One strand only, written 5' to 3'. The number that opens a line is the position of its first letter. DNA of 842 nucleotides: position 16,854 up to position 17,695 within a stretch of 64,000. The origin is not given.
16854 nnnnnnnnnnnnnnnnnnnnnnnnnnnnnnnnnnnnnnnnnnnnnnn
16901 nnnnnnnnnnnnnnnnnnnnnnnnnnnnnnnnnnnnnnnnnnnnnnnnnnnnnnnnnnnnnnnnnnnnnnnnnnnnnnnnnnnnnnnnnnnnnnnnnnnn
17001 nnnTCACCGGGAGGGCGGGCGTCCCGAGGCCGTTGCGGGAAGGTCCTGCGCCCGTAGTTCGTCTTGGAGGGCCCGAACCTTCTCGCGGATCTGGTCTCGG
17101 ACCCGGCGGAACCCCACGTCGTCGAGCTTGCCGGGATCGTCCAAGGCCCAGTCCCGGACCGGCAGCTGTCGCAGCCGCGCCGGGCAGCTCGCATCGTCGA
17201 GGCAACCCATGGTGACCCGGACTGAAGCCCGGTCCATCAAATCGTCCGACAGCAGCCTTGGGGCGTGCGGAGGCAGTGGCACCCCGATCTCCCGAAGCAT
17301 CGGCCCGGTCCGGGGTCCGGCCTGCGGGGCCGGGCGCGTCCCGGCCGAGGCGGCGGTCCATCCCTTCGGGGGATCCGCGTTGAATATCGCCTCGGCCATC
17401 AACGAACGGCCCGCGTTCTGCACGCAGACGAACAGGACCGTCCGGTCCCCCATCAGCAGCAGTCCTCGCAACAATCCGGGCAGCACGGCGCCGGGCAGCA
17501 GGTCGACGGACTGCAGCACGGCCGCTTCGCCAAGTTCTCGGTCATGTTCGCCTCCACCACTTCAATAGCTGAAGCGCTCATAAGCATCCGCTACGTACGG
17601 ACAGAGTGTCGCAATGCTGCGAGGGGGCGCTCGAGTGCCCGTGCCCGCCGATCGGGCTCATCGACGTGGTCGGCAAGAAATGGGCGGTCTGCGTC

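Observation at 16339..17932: Arsenic module apparently controlled by a Cys-rich HxlR regulator instead of ArsR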

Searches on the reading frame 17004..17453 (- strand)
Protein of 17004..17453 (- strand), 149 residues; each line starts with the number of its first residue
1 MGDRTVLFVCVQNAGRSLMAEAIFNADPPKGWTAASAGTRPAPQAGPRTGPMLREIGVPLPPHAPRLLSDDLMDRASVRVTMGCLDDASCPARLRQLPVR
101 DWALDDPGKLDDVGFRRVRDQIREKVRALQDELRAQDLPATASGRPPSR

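Call 3: search_protein_families(library=pfam, proteins=[window:17004-17453:-], max_evalue=0.01)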
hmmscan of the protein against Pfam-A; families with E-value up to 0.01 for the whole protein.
window:17004-17453:- (149 aa): 1 family
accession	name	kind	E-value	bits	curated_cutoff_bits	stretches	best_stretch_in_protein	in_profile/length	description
PF01451.26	LMWPc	-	2e-17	64.1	23.2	1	6-129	1-143/144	Low molecular weight phosphotyrosine protein phosphatase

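Call 4: search_protein_families(library=ncbifam, proteins=[window:17004-17453:-], max_evalue=0.01)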
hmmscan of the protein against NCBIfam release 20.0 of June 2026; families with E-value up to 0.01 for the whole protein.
window:17004-17453:- (149 aa): 3 families
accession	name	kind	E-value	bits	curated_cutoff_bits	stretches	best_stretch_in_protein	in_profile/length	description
NF010053.0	PRK13530.1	subfamily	4e-16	59.6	215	1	3-131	3-130/133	arsenate reductase (thioredoxin)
TIGR02691.1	arsC_pI258_fam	equivalog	3.7e-12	46.6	174.3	1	6-128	1-128/129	arsenate reductase (thioredoxin)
TIGR02689.1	ars_reduc_gluta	equivalog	7.6e-09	35.8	157.6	1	5-129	2-125/126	arsenate reductase, glutathione/glutaredoxin type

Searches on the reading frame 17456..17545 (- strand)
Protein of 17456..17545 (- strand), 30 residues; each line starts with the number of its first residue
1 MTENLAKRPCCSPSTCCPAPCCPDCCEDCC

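Call 51: search_protein_families(library=pfam, proteins=[window:17456-17545:-], max_evalue=1)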
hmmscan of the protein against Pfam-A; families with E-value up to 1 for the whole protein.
seq(30 aa): 0 families
